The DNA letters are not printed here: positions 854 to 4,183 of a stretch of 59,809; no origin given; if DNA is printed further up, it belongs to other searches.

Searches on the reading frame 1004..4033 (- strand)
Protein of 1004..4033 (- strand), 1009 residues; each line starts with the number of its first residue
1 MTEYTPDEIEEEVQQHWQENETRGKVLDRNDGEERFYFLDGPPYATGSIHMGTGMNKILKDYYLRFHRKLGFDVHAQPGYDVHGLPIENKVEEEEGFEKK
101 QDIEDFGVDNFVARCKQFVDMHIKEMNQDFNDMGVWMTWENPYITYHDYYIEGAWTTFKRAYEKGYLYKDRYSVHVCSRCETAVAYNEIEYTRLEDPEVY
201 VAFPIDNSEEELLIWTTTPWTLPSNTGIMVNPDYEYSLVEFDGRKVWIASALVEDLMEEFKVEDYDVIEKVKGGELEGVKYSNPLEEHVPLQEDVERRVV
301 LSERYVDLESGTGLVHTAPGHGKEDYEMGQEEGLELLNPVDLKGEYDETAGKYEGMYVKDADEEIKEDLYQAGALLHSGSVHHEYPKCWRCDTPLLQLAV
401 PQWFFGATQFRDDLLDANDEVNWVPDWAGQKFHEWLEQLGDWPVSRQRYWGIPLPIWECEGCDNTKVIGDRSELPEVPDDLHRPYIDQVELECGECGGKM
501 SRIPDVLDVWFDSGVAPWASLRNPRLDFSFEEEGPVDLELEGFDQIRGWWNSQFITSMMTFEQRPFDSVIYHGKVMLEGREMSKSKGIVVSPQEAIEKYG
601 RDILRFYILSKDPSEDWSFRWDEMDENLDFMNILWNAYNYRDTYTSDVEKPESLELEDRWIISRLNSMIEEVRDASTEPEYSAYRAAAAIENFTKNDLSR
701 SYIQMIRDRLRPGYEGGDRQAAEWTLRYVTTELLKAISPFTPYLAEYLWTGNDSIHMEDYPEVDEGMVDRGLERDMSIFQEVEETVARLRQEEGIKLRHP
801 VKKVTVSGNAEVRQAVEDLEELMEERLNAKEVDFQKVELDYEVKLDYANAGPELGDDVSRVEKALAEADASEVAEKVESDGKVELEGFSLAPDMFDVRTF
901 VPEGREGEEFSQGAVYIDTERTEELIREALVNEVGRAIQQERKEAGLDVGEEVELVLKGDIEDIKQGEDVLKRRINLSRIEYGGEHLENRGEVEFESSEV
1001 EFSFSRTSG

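Call 46: search_protein_families(library=pfam, proteins=[window:1004-4033:-], max_evalue=0.0001)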
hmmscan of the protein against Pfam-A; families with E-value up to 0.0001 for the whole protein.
window:1004-4033:- (1009 aa): 7 families
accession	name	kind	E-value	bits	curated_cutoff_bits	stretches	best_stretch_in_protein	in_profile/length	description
PF00133.28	tRNA-synt_1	-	3.7e-104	349.2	22.7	1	13-618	2-412/414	tRNA synthetases class I (I, L, M and V)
PF08264.19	Anticodon_1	-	1.6e-30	106.4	25.1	1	658-803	1-146/148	Anticodon-binding domain of tRNA ligase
PF09334.17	tRNA-synt_1g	-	7.9e-24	84.6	20.1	2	561-629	307-378/391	tRNA synthetases class I (M)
PF19302.4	DUF5915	-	4.8e-13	49.5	27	1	821-961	2-148/195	Domain of unknown function (DUF5915)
PF01406.26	tRNA-synt_1e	-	4.9e-07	29.9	27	0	551-617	223-289/301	tRNA synthetases class I (C) catalytic domain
PF01921.24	tRNA-synt_1f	-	7.6e-07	28.8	27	1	536-631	235-332/360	tRNA synthetases class I (K)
PF13603.12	tRNA-synt_1_2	-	3.2e-05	23.9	25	1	200-346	11-146/185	Leucyl-tRNA synthetase, editing domain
